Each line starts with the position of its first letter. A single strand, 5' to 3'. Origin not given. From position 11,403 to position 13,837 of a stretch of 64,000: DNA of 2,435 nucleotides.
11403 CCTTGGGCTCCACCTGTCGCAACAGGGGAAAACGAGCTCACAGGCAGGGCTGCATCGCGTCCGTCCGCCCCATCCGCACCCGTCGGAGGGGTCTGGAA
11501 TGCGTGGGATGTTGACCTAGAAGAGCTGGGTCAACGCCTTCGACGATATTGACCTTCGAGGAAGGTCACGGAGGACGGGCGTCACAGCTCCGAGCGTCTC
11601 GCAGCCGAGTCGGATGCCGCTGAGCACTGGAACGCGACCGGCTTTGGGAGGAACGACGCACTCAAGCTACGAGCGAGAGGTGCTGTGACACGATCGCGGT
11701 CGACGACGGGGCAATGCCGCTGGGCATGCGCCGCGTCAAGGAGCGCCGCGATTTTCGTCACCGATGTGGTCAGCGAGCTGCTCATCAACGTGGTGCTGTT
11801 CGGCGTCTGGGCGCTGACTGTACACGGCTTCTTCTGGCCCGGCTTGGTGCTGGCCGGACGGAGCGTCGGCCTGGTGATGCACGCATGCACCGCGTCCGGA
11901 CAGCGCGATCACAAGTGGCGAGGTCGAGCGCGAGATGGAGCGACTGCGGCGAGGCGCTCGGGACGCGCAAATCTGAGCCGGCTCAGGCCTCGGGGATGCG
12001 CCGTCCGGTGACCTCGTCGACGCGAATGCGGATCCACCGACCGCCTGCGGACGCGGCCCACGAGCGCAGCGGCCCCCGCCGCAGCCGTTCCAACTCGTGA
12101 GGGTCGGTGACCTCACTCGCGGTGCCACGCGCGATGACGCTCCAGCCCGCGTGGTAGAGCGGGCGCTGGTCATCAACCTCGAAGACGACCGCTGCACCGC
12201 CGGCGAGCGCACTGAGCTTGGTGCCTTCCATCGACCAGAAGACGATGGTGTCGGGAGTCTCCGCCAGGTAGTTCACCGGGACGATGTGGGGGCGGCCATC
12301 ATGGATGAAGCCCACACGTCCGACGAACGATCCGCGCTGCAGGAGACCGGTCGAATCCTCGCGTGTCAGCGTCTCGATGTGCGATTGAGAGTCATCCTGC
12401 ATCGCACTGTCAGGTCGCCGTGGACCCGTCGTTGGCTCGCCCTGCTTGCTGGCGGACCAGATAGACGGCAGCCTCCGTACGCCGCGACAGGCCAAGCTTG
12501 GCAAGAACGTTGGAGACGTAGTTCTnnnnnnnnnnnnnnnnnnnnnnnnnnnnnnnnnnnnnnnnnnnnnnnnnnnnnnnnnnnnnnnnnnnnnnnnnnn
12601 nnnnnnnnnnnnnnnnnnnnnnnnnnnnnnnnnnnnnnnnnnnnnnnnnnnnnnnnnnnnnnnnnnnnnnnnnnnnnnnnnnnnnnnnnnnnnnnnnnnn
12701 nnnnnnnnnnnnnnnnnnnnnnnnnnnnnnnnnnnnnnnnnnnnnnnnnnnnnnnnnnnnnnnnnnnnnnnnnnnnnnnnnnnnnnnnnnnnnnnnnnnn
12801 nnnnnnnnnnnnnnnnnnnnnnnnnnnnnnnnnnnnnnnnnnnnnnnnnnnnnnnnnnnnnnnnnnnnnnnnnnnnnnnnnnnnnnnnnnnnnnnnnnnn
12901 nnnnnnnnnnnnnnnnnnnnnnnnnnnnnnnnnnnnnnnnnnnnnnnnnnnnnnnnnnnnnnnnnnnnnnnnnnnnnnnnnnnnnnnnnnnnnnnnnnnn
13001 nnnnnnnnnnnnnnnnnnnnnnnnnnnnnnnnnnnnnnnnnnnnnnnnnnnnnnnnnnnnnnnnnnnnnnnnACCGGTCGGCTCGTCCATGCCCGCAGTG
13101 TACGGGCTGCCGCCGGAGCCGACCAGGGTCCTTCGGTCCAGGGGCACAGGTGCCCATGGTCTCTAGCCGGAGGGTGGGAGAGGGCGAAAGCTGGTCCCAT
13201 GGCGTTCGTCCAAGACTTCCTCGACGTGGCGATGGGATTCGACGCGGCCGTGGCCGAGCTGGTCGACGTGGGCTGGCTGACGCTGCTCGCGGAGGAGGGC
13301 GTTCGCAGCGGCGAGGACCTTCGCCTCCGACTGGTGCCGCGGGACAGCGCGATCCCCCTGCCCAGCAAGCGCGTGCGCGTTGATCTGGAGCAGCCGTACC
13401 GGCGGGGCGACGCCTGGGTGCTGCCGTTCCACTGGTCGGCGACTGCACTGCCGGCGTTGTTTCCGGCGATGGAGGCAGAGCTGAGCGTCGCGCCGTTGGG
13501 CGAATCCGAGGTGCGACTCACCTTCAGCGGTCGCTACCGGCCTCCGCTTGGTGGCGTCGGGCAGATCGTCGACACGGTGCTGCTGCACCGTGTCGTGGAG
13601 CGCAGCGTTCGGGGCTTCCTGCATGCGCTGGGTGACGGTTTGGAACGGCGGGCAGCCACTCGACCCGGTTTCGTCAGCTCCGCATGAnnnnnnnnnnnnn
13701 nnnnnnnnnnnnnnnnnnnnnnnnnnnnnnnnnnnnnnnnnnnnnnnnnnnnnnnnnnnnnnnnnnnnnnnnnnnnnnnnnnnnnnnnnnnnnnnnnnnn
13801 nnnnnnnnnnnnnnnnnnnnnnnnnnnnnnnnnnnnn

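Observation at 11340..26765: Exact 50-bp repeat of the tRNA-Thr(GGT) 3' end brackets a 15.3-kb segment: candidate decayed integrated island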

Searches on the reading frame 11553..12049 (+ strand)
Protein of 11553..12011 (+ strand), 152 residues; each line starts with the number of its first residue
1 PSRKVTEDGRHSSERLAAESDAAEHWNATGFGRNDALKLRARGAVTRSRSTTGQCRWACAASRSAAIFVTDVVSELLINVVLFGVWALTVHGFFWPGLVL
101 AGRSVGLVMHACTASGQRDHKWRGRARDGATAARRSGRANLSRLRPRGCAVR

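Call 12: search_protein_families(library=pfam, proteins=[window:11553-12011:+], max_evalue=0.01)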
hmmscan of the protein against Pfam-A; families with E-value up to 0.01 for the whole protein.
window:11553-12011:+ (152 aa): 0 families

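Call 40: search_protein_families(library=pfam, proteins=[window:11553-12008:+, window:11624-12049:+], max_evalue=10)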
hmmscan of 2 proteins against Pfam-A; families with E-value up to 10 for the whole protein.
window:11553-12008:+ (152 aa): 1 family
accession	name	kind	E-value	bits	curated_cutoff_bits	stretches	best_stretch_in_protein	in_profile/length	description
PF13239.11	2TM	-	0.047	14.2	24.8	1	76-122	21-69/79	2TM domain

window:11624-12049:+ (142 aa): 0 families

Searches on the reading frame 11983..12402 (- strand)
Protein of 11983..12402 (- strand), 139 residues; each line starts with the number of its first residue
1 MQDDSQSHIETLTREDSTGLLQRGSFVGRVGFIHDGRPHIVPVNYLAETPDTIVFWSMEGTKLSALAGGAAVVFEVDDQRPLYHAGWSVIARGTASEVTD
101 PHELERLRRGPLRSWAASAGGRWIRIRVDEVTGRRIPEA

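Call 78: list_cluster_members(proteins=[window:11983-12402:-, window:12410-13090:-, window:13674-14849:-, window:14908-15822:-, window:15961-18498:-, window:20303-21406:+, window:21932-22534:+, window:23373-24032:+, window:27348-27773:+, window:27798-29924:+])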
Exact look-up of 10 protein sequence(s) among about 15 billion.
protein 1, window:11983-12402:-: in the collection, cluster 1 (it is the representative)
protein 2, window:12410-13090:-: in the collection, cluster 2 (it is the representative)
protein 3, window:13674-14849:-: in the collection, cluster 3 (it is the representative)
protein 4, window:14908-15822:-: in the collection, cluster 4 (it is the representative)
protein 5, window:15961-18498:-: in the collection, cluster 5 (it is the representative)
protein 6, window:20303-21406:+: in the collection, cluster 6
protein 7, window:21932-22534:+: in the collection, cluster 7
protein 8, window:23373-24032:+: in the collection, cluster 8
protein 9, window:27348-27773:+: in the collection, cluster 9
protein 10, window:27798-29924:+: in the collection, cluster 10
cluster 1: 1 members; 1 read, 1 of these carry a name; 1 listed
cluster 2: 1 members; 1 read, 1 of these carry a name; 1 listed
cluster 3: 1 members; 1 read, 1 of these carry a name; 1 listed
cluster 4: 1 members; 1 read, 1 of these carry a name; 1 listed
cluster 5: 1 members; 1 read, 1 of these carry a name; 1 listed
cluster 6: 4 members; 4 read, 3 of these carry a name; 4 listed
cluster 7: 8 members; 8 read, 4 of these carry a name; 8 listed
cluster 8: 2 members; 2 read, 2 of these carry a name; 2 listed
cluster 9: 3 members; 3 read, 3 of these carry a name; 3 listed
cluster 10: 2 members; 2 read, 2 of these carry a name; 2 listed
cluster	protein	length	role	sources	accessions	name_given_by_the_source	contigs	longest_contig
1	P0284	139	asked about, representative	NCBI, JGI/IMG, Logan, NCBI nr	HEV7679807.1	MAG TPA: pyridoxamine 5'-phosphate oxidase family protein [Candidatus Dormibacteraeota ... | nitroimidazol reductase NimA-like FMN-containing flavoprotein (pyridoxamine 5'-phosphate ... | pyridoxamine 5'-phosphate oxidase family protein [Candidatus Dormibacteraeota bacterium]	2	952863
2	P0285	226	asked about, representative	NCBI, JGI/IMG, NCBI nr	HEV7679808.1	MAG TPA: response regulator transcription factor [Candidatus Dormibacteraeota bacterium] | DNA-binding NarL/FixJ family response regulator | response regulator transcription factor [Candidatus Dormibacteraeota bacterium]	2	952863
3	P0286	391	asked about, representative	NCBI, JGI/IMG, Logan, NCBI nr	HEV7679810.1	MAG TPA: GAF domain-containing sensor histidine kinase [Candidatus Dormibacteraeota ... | signal transduction histidine kinase | GAF domain-containing sensor histidine kinase [Candidatus Dormibacteraeota bacterium]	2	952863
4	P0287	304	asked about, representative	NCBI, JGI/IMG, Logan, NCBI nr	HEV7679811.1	MAG TPA: universal stress protein [Candidatus Dormibacteraeota bacterium] | nucleotide-binding universal stress UspA family protein | universal stress protein [Candidatus Dormibacteraeota bacterium]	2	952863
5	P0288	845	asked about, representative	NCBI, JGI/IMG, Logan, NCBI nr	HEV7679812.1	MAG TPA: bifunctional GNAT family N-acetyltransferase/acetate--CoA ligase family protein ... | acetyl coenzyme A synthetase (ADP forming)-like protein | bifunctional GNAT family N-acetyltransferase/acetate--CoA ligase family protein ...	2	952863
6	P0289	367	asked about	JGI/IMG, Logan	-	threonine dehydrogenase-like Zn-dependent dehydrogenase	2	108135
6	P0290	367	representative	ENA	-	-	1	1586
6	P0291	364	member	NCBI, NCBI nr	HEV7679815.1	MAG TPA: NAD(P)-dependent alcohol dehydrogenase [Candidatus Dormibacteraeota bacterium] | NAD(P)-dependent alcohol dehydrogenase [Candidatus Dormibacteraeota bacterium]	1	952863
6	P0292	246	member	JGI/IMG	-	threonine dehydrogenase-like Zn-dependent dehydrogenase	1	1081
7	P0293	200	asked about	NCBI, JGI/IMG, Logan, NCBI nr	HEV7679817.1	MAG TPA: DUF4389 domain-containing protein [Candidatus Dormibacteraeota bacterium] | hypothetical protein | DUF4389 domain-containing protein [Candidatus Dormibacteraeota bacterium]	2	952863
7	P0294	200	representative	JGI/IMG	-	-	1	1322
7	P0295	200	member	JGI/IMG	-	hypothetical protein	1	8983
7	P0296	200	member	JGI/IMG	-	hypothetical protein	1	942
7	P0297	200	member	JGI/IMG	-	hypothetical protein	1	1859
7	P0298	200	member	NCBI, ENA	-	-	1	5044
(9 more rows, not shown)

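Call 79: find_encoding_contigs(protein=P0295, flank=10000, max_places=3)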
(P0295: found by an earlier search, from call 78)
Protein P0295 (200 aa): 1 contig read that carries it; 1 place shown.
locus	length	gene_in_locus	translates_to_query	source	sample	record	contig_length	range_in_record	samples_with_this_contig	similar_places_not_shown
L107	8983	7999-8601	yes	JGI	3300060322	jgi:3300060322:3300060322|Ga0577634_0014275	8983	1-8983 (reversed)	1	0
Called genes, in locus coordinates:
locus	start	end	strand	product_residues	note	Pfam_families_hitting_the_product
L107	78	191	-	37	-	-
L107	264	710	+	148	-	PF02775:TPP_enzyme_C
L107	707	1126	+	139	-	PF00291:PALP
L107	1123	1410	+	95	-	-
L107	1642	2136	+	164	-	PF14588:YjgF_endoribonc, PF01042:Ribonuc_L-PSP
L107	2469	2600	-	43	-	-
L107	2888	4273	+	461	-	PF00155:Aminotran_1_2, PF00266:Aminotran_5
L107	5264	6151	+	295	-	PF26366:DUF8094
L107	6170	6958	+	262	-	-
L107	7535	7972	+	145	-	PF13380:CoA_binding_2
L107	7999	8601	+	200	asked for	PF14333:DUF4389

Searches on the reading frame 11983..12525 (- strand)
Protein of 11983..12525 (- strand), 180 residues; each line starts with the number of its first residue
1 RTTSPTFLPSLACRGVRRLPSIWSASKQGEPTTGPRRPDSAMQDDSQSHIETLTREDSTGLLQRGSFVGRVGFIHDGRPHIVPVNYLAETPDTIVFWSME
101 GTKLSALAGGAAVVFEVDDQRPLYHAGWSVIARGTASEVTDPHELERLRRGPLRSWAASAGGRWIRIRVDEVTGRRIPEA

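Call 11: search_protein_families(library=pfam, proteins=[window:11983-12525:-], max_evalue=0.01)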
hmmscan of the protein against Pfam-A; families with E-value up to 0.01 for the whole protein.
window:11983-12525:- (180 aa): 2 families
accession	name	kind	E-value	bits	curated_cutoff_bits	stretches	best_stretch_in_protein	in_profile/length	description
PF12900.13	Pyridox_ox_2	-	5.5e-23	81.9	27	1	60-176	7-140/140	Pyridoxamine 5'-phosphate oxidase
PF01243.27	PNPOx_N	-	8.6e-05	23.3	28.1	1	76-173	23-117/120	Pyridoxamine 5'-phosphate oxidase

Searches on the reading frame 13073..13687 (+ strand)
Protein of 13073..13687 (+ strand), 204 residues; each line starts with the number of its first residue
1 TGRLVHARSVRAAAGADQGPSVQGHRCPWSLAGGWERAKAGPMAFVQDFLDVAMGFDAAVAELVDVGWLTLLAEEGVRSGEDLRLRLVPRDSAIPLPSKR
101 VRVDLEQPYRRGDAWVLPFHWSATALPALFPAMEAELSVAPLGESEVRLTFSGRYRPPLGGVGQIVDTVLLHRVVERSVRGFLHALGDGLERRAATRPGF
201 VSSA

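Call 11: search_protein_families(library=pfam, proteins=[window:13073-13687:+], max_evalue=0.01)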
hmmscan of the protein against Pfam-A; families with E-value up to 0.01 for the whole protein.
window:13073-13687:+ (204 aa): 0 families
